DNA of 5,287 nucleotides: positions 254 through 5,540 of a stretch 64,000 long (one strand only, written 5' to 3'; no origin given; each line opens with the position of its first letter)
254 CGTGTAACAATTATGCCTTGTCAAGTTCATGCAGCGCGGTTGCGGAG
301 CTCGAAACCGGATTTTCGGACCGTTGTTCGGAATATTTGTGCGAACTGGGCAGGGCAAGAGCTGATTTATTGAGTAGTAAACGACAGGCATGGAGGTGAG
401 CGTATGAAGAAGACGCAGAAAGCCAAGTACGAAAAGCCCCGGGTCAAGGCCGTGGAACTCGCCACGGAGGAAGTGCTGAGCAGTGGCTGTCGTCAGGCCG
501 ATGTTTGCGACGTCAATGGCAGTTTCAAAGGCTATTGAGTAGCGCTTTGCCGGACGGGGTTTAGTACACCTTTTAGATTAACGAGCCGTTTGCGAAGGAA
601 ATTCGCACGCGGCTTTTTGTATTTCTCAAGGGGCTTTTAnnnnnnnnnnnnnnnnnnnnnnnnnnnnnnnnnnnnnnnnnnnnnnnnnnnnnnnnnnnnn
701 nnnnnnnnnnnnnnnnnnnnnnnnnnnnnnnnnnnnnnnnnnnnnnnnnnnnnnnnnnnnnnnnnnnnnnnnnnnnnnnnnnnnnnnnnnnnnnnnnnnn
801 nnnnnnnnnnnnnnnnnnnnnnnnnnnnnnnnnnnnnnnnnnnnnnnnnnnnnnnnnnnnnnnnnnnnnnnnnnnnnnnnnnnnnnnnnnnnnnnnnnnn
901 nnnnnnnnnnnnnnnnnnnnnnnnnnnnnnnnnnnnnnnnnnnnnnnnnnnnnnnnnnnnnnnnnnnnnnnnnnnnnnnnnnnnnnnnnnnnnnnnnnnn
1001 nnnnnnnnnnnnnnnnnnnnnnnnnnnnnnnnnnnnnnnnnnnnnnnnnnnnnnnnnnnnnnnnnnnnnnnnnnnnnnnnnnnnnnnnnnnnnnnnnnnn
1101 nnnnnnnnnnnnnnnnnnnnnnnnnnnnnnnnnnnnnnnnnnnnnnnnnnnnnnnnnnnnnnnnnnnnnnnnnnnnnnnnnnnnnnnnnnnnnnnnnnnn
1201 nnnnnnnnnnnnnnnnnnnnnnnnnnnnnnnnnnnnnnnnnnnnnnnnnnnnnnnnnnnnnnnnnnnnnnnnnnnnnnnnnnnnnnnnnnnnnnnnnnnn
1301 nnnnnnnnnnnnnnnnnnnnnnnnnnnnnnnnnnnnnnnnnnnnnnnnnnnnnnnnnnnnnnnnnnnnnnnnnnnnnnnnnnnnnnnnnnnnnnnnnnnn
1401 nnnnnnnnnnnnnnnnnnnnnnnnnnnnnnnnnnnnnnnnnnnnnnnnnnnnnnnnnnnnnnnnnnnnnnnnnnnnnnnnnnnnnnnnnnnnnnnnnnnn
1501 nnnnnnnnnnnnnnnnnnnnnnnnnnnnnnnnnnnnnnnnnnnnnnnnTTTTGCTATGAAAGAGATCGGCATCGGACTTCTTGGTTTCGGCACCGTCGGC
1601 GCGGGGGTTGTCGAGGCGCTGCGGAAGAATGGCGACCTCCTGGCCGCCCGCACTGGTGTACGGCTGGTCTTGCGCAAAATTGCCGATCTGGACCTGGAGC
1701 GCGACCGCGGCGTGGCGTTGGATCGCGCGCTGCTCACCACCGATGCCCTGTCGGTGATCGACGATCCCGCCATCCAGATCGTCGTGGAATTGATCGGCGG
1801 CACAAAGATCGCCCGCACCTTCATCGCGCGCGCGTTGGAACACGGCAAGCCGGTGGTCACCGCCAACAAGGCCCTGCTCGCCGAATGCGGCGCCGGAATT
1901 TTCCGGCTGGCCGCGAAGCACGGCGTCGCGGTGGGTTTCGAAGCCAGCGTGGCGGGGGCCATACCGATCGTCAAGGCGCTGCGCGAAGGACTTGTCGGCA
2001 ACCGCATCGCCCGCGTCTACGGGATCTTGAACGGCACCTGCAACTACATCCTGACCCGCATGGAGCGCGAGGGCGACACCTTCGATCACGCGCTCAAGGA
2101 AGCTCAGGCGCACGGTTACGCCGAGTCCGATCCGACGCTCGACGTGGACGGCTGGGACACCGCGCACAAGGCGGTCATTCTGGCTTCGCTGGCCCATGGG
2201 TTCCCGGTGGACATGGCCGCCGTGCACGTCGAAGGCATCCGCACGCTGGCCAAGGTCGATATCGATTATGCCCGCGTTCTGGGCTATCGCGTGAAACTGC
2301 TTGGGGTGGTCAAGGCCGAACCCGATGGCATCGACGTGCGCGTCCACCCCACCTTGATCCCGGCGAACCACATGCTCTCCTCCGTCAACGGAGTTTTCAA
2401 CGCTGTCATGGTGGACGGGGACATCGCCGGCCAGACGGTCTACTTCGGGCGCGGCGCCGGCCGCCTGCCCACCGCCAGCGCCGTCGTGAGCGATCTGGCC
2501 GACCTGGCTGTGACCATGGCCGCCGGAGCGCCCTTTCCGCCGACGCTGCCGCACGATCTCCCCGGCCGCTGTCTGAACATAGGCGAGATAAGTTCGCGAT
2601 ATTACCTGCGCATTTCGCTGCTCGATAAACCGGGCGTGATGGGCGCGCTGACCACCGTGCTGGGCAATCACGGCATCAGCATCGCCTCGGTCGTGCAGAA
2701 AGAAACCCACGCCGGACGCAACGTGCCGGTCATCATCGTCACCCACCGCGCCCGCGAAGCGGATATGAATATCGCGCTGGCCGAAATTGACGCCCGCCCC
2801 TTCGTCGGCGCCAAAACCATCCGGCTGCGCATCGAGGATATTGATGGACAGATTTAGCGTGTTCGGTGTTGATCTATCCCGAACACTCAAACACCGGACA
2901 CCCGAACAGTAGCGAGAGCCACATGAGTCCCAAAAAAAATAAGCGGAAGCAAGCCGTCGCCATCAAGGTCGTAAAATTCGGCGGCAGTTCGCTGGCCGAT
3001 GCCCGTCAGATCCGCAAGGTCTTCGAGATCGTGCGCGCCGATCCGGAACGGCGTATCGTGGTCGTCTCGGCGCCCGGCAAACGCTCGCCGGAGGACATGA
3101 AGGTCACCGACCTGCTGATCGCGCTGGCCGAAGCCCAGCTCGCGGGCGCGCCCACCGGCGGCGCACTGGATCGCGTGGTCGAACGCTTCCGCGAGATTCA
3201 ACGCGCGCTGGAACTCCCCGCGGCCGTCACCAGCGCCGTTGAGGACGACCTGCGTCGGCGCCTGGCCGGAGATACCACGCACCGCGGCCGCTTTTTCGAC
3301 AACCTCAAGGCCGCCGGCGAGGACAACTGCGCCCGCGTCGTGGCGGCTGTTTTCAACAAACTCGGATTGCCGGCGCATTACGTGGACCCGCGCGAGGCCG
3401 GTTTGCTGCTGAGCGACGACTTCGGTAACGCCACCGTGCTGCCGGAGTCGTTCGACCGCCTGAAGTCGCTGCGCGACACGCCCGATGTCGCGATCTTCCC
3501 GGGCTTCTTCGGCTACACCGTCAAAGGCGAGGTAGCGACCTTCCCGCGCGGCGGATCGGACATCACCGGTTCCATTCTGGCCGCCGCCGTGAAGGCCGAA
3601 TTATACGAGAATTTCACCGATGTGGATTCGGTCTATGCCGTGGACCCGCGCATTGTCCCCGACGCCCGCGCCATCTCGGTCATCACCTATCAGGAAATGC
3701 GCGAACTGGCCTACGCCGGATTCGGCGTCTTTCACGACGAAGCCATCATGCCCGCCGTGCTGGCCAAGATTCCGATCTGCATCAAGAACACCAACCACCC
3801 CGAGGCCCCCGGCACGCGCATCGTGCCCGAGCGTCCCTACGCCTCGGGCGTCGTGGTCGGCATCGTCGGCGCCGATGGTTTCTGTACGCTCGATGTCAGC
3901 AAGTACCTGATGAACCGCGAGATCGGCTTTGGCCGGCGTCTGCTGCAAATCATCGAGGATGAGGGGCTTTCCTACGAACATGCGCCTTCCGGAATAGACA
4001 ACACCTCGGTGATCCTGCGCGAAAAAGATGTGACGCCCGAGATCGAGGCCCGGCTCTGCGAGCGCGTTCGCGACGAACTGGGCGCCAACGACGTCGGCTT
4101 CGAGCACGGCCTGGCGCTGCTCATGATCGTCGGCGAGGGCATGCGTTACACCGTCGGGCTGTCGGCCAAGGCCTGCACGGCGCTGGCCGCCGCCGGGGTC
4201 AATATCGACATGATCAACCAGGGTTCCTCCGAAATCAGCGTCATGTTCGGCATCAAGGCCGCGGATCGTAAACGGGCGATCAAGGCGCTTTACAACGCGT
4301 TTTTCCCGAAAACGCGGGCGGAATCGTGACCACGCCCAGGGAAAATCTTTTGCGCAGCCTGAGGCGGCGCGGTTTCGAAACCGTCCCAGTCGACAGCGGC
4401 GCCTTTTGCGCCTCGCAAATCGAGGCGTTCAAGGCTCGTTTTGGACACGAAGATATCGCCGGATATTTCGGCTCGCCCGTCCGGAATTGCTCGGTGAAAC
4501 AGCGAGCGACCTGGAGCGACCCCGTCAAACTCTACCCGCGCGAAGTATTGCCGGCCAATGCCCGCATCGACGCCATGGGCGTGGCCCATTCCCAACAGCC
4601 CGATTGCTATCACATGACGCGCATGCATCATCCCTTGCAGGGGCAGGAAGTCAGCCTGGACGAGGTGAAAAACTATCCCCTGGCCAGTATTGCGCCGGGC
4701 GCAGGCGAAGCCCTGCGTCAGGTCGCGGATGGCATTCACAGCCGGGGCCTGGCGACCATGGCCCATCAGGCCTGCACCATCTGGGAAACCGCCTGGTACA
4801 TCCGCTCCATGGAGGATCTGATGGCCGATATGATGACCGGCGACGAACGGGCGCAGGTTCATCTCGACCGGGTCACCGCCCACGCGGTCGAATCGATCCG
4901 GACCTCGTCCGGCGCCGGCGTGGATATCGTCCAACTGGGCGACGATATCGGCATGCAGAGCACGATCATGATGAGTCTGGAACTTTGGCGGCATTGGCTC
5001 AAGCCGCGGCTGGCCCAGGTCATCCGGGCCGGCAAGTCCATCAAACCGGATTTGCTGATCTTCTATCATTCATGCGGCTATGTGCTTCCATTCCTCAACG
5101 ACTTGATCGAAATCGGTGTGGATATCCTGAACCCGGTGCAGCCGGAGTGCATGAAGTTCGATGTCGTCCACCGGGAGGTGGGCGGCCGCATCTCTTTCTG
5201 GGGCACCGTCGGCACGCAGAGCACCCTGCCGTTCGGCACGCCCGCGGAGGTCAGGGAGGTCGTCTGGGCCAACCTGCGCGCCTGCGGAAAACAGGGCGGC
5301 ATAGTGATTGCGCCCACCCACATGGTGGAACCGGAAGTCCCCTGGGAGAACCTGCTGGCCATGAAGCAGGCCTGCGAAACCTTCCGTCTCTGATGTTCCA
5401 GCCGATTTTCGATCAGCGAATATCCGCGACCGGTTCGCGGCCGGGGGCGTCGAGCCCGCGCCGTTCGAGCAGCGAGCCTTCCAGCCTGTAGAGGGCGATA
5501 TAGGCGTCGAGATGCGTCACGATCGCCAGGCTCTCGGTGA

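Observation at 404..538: Unannotated 44-codon ORF encoding a precursor-like peptide ending in Gly-Tyr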

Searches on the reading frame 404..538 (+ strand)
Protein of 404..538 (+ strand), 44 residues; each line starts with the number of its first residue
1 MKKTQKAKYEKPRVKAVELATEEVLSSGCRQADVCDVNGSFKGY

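Call 5: search_protein_families(library=ncbifam, proteins=[window:404-535:+], max_evalue=1)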
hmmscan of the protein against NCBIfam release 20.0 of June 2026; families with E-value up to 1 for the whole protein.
seq(44 aa): 0 families

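Call 6: search_protein_families(library=pfam, proteins=[window:404-535:+], max_evalue=1)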
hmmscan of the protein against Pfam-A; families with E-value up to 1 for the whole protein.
seq(44 aa): 1 family
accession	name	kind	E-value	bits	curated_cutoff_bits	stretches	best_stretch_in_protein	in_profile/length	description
PF03194.20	LUC7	-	0.061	13.5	33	1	1-42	155-197/246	LUC7 N_terminus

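Call 8: find_encoding_contigs(protein=window:404-538:+, flank=10000, max_places=6)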
Protein window:404-538:+ (44 aa): 4 contigs read that carry it; 2 places shown.
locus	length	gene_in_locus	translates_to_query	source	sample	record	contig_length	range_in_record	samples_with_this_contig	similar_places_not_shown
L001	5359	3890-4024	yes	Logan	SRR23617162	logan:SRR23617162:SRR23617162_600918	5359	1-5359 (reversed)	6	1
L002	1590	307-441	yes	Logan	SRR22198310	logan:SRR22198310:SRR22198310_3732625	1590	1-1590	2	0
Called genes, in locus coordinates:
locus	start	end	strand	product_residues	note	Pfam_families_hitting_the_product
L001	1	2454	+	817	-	?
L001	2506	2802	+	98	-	PF05402:PqqD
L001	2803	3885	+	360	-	PF04055:Radical_SAM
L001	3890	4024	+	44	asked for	-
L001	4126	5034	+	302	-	PF27840:ScmC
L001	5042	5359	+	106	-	?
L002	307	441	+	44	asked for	-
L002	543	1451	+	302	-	PF27840:ScmC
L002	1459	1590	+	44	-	?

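Call 12: find_homologous_proteins(query=window:404-535:+, max_evalue=10)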
Query seq(44 aa) (44 aa): 5 proteins with E <= 10 among 5 candidates.
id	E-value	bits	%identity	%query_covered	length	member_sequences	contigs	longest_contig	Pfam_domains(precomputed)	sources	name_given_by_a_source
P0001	1.2e-17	79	91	98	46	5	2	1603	-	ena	-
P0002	1.3e-16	75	86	98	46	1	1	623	-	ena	-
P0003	7.5e-16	73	84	73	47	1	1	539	-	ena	-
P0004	1.6e-15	72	84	98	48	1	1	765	-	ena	-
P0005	4.6e-15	71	84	98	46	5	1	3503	-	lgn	-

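Call 74: find_homologous_proteins(query=A5, max_evalue=10)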
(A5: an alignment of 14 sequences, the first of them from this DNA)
Query A5 (14 sequences) (44 aa, profile of the alignment): 16 proteins with E <= 10 among 220 candidates.
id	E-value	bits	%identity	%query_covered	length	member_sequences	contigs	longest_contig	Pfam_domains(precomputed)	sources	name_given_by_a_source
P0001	3.5e-20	89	91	98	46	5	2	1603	-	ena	-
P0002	2.5e-19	86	86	98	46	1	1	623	-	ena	-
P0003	5.1e-19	85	84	73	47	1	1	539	-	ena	-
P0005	5.6e-19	85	84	98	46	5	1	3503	-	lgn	-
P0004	9.6e-19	84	84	98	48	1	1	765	-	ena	-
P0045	8.5e-15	72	50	61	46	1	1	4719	-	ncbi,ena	-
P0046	2.7e-13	67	-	-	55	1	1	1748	-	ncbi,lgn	-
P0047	2.2e-12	64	-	-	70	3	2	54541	-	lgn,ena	-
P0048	1.4e-11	61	-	-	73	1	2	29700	-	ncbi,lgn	-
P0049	3.1e-11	60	-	-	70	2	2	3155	-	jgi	jgi:hypothetical protein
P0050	6.8e-10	56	33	82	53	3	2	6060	-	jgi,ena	-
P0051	2.5e-9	54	-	-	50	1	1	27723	-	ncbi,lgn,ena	-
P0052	1.9e-8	51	-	-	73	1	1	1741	-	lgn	-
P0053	3.1e-8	51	-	-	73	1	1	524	-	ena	-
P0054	4.8e-7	47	49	84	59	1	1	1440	-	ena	-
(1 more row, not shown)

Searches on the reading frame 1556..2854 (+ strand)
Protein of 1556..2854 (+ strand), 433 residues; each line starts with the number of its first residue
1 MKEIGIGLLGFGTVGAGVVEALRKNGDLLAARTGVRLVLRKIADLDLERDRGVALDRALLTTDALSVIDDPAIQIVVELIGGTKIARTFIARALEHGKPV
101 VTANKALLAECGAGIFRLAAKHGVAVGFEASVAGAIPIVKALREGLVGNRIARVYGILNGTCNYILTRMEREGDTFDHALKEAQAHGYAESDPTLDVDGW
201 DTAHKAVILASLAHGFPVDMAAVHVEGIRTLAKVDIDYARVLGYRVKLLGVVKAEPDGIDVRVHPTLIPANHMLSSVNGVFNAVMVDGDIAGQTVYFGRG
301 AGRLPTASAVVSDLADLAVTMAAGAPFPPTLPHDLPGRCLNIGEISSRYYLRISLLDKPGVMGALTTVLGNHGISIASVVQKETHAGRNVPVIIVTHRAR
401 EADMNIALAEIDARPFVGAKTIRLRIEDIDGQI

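Call 5: search_protein_families(library=ncbifam, proteins=[window:1556-2854:+], max_evalue=1)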
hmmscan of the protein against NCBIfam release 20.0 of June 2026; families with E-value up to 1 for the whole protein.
window:1556-2854:+ (433 aa): 11 families
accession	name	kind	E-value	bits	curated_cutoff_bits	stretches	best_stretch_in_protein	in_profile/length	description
NF004976.0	PRK06349.1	subfamily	7e-159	529.5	205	1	1-428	2-428/430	homoserine dehydrogenase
NF004912.0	PRK06270.1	equivalog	4.3e-83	279.6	373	1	1-318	1-337/343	homoserine dehydrogenase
NF006235.0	PRK08374.1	equivalog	2e-50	171.8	451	2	68-322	87-333/336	homoserine dehydrogenase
NF005290.0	PRK06813.1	equivalog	7.6e-38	130.4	286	1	86-317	104-336/346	homoserine dehydrogenase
NF005002.0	PRK06392.1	equivalog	1.1e-27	96.9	296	1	87-316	102-323/329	homoserine dehydrogenase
NF006959.0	PRK09436.1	equivalog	1.9e-21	75.8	726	1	3-228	465-704/819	bifunctional aspartate kinase/homoserine dehydrogenase I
NF007003.0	PRK09466.1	subfamily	1.1e-14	53.9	582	1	2-227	457-697/810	bifunctional aspartate kinase/homoserine dehydrogenase II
TIGR01327.1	PGDH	equivalog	0.00063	18.6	454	1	347-411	450-514/525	phosphoglycerate dehydrogenase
NF006352.0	PRK08577.1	equivalog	0.014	15.5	140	1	349-387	57-95/136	hypothetical protein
NF005106.0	PRK06545.1-4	equivalog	0.084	12.1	569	1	342-379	288-325/363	prephenate dehydrogenase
NF053754.1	TrpY_fam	subfamily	0.1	12.6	180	1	357-410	103-156/163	TrpY family transcription regulator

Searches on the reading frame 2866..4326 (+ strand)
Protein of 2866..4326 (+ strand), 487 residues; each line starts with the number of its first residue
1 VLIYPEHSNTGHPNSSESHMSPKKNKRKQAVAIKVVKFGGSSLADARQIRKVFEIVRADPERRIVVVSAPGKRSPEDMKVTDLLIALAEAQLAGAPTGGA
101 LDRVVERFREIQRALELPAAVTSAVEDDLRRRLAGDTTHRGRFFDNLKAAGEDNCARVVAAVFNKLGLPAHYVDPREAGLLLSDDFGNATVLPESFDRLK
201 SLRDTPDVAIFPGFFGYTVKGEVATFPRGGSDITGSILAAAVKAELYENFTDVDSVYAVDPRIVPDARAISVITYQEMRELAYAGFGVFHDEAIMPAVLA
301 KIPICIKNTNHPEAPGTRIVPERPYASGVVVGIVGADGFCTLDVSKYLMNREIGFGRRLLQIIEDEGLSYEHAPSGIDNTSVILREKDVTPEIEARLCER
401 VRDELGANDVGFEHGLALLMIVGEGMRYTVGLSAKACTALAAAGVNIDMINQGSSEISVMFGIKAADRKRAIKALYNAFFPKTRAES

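Call 5: search_protein_families(library=ncbifam, proteins=[window:2866-4326:+], max_evalue=1)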
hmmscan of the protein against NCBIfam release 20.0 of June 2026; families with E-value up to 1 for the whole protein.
window:2866-4326:+ (487 aa): 30 families (the best 25 are shown)
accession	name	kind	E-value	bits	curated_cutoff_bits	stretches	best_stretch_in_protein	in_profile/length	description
NF006540.0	PRK09034.1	equivalog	2e-183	610.2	434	1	33-482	1-451/454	aspartate kinase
TIGR00657.1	asp_kinases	subfamily_domain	1.8e-79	267.9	208.7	1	35-480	5-441/442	aspartate kinase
NF006959.0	PRK09436.1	equivalog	1.1e-73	248.7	726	1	34-483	2-463/819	bifunctional aspartate kinase/homoserine dehydrogenase I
NF004938.0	PRK06291.1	equivalog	6.7e-72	242.6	528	1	34-481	3-463/468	aspartate kinase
TIGR00656.1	asp_kin_monofn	equivalog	3e-69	234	402.25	1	33-480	3-405/407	aspartate kinase, monofunctional class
NF006570.0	PRK09084.1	equivalog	4.4e-68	230.4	455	1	32-481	3-450/452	lysine-sensitive aspartokinase 3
NF006068.0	PRK08210.1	equivalog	2.6e-52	178.3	474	2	140-480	67-401/405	aspartate kinase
NF005154.0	PRK06635.1-2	equivalog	4.2e-52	177.8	376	2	141-479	64-402/407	aspartate kinase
NF005153.0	PRK06635.1-1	equivalog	2.2e-50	171.9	585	2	102-479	20-405/421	aspartate kinase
NF005155.0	PRK06635.1-4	equivalog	3.3e-50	171.3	346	2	111-479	29-401/407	aspartate kinase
NF005656.0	PRK07431.1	equivalog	2.5e-47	161.7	657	3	140-323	62-246/587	aspartate kinase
NF005156.0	PRK06635.1-5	equivalog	9.7e-41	139.8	594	2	141-482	63-403/411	aspartate kinase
NF006515.0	PRK08961.1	equivalog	7.4e-38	130.1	802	1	31-482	7-462/861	bifunctional aspartate kinase/diaminopimelate decarboxylase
NF005161.0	PRK06635.2-5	equivalog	1.1e-37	129.9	586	2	140-479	64-400/402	aspartate kinase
NF004579.0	PRK05925.1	equivalog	7.5e-35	120.8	665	1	35-425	5-381/440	aspartate kinase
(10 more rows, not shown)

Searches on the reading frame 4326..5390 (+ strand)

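Call 5: search_protein_families(library=ncbifam, proteins=[window:4326-5390:+], max_evalue=1)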
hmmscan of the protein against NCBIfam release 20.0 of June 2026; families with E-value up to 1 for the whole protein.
window:4326-5390:+ (355 aa): 4 families
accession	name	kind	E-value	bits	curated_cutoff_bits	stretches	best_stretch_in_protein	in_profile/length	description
TIGR01463.1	mtaA_cmuA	subfamily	9.9e-16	57.9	235.4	1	159-352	154-337/340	MtaA/CmuA family methyltransferase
NF004889.0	PRK06252.1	subfamily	7.5e-15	54.8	244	1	156-353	152-336/340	methylcobalamin:coenzyme M methyltransferase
NF040654.1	MtaA_Meth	equivalog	2.5e-12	46.4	400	1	156-353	150-335/337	methylcobamide:CoM methyltransferase MtaA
TIGR01464.1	hemE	equivalog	0.15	11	302.95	1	169-270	164-259/338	uroporphyrinogen decarboxylase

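Call 81: search_protein_families(library=pfam, proteins=[window:4326-5390:+], max_evalue=0.00001)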
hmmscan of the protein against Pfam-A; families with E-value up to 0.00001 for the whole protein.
window:4326-5390:+ (355 aa): 1 family
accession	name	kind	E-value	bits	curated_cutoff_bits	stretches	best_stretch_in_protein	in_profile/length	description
PF01208.23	URO-D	-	1e-20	74.5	23.9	1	125-352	121-345/346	Uroporphyrinogen decarboxylase (URO-D)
